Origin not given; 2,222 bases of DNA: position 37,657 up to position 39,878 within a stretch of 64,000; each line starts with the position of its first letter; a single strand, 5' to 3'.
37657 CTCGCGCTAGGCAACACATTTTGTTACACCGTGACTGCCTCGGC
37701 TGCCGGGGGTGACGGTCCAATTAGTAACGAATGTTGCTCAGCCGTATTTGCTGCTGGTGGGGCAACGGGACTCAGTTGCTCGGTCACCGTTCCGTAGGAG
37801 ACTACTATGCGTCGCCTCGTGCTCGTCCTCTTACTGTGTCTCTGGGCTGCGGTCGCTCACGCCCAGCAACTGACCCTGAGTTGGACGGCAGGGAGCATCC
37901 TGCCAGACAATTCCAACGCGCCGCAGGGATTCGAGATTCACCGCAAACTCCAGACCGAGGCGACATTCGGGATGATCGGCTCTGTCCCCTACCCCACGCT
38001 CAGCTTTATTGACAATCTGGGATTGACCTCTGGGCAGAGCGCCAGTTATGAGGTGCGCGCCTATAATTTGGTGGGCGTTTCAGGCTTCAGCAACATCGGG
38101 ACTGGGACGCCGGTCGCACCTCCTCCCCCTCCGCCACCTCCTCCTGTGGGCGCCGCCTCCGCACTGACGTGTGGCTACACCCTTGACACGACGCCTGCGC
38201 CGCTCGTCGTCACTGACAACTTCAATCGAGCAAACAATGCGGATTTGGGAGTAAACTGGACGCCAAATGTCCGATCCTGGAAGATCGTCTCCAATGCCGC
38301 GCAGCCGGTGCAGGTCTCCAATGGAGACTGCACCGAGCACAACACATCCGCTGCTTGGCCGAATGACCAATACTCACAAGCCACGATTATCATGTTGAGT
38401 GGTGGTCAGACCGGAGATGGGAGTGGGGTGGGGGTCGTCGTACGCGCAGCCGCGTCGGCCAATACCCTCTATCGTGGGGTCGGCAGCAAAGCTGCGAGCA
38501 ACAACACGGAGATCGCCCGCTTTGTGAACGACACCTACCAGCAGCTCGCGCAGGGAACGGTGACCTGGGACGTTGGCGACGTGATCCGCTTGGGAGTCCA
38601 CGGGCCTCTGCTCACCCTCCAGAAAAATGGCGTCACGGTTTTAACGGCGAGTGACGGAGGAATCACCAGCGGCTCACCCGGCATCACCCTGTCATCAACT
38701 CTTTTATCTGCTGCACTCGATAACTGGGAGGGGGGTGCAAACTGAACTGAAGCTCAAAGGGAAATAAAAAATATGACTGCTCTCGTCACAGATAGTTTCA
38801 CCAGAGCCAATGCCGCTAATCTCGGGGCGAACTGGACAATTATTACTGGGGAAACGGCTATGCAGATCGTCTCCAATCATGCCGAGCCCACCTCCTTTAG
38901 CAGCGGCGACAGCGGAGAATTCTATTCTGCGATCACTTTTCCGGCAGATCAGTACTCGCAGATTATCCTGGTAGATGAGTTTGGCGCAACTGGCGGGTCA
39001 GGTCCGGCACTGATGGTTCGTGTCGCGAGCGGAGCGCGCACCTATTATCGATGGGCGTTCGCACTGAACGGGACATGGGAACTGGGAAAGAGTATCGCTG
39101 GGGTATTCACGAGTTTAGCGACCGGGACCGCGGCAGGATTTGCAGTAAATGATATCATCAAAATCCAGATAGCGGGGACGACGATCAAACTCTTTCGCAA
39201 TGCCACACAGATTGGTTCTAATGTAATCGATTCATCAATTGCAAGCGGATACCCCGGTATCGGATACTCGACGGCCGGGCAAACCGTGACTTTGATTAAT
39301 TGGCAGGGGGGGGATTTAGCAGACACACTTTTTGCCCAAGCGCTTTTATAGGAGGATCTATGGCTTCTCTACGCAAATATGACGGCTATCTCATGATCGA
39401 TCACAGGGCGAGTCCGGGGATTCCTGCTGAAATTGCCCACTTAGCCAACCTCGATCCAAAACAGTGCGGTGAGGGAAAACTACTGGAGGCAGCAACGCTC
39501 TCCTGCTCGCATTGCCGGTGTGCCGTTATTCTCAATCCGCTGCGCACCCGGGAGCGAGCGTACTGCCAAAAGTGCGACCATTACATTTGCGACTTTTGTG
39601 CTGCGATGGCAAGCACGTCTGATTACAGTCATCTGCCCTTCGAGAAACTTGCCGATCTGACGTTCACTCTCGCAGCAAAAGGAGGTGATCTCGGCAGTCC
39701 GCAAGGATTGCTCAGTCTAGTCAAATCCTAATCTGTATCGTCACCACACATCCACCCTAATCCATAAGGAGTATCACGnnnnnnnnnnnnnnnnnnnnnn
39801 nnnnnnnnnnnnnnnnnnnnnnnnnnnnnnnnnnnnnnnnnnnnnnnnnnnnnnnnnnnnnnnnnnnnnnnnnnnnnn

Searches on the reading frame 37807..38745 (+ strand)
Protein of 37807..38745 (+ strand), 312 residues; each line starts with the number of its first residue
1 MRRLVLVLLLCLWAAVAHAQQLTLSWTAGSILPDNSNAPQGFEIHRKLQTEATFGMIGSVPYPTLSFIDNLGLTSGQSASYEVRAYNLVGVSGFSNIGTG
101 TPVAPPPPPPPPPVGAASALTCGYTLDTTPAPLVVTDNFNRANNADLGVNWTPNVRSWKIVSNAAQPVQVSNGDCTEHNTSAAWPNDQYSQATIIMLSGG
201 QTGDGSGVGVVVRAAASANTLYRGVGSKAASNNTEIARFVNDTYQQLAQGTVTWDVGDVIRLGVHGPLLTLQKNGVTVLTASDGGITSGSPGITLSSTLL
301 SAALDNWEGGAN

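Call 6: search_protein_families(library=pfam, proteins=[window:37807-38745:+], max_evalue=0.1)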
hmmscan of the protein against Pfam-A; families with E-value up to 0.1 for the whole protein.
window:37807-38745:+ (312 aa): 0 families

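Call 7: search_protein_families(library=phrogs, proteins=[window:37807-38745:+], max_evalue=0.01)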
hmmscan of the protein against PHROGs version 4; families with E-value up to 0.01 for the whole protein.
window:37807-38745:+ (312 aa): 2 families
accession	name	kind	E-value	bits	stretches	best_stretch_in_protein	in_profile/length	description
phrog_2804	-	head and packaging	2.1e-13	51.4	1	134-287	41-201/239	virion structural protein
phrog_4978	-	tail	0.00011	22.1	1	134-287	339-502/797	tail protein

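Call 63: search_protein_families(library=ncbifam, proteins=[window:37807-38742:+], max_evalue=0.01)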
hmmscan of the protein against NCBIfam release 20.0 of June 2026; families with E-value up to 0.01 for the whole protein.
window:37807-38742:+ (312 aa): 0 families

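Call 64: search_protein_families(library=padloc, proteins=[window:37807-38742:+], max_evalue=0.01)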
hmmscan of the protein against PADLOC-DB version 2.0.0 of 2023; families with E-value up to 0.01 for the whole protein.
window:37807-38742:+ (312 aa): 2 families
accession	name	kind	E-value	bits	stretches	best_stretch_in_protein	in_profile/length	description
PDLC01130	Cas6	-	0.0049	14.4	1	131-217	85-170/303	Cas6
PDLC02099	Cas6_IIIh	-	0.0079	13.6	0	129-217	89-176/313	-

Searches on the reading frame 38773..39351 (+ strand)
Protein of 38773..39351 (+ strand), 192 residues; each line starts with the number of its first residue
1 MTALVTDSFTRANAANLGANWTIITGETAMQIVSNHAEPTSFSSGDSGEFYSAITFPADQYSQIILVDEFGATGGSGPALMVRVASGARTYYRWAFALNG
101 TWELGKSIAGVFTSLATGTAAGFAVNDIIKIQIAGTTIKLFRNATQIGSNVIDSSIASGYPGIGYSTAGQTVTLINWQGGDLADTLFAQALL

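Call 6: search_protein_families(library=pfam, proteins=[window:38773-39351:+], max_evalue=0.1)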
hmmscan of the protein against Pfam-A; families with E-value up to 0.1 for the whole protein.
window:38773-39351:+ (192 aa): 0 families

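Call 7: search_protein_families(library=phrogs, proteins=[window:38773-39351:+], max_evalue=0.01)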
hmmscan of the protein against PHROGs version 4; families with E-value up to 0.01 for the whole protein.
window:38773-39351:+ (192 aa): 1 family
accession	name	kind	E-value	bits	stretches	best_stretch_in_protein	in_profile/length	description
phrog_2804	-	head and packaging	5.9e-07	30.3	1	4-157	41-202/239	virion structural protein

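Call 63: search_protein_families(library=ncbifam, proteins=[window:38773-39348:+], max_evalue=0.01)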
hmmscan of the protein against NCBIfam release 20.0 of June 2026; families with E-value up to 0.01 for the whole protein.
window:38773-39348:+ (192 aa): 0 families

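Call 64: search_protein_families(library=padloc, proteins=[window:38773-39348:+], max_evalue=0.01)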
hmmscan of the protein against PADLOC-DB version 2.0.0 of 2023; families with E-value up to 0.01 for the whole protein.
window:38773-39348:+ (192 aa): 0 families

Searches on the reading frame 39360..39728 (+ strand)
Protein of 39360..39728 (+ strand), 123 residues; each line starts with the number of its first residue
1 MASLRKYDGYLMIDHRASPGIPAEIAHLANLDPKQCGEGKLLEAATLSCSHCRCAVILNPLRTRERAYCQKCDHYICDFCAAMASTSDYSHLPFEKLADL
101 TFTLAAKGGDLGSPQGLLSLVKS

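Call 31: search_protein_families(library=pfam, proteins=[window:39360-39728:+], max_evalue=0.1)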
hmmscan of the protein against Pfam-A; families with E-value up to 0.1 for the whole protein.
window:39360-39728:+ (123 aa): 1 family
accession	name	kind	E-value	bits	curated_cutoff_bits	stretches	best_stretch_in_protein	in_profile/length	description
PF00643.29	zf-B_box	-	0.016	15.8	24.1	1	67-80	16-29/42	B-box zinc finger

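Call 63: search_protein_families(library=ncbifam, proteins=[window:39360-39728:+], max_evalue=0.01)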
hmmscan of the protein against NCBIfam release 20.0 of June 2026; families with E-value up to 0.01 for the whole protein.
window:39360-39728:+ (123 aa): 0 families

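Call 64: search_protein_families(library=padloc, proteins=[window:39360-39728:+], max_evalue=0.01)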
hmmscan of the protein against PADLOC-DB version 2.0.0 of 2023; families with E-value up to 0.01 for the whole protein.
window:39360-39728:+ (123 aa): 0 families

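Call 85: find_homologous_proteins(query=window:39360-39728:+, max_evalue=0.001)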
Query window:39360-39728:+ (123 aa): 230 proteins with E <= 0.001 among 259 candidates; the best 120 are listed.
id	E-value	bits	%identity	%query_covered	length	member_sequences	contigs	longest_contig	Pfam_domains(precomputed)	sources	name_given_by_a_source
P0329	6.3e-78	277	100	100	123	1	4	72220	-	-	-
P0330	2.3e-59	217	80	99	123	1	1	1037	-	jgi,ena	-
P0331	1.4e-54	202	72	100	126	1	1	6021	-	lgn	-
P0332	1.9e-52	195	72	97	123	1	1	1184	-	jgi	jgi:hypothetical protein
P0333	4.8e-52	193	69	99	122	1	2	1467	-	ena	-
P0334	1.2e-43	166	63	95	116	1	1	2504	-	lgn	-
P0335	1.8e-43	166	63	96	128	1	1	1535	-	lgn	-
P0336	5.2e-43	164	61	96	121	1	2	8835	-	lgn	-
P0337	5.5e-43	164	63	92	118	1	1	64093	-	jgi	-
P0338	5.7e-43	164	63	93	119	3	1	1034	-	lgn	-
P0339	2.2e-42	162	64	96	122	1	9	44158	-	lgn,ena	-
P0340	4.8e-42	161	63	98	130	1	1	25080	-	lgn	-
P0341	7.1e-42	161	59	97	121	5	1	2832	-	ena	-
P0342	8.8e-42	160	71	76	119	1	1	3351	-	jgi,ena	-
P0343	1.6e-41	159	58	99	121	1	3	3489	-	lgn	-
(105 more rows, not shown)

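Call 90: search_dna_similar(query=window:39360-39728:+, collection=phages, mode=protein, max_evalue=0.01, max_rows=20)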
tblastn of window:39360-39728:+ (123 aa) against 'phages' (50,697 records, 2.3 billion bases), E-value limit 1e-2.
No match.
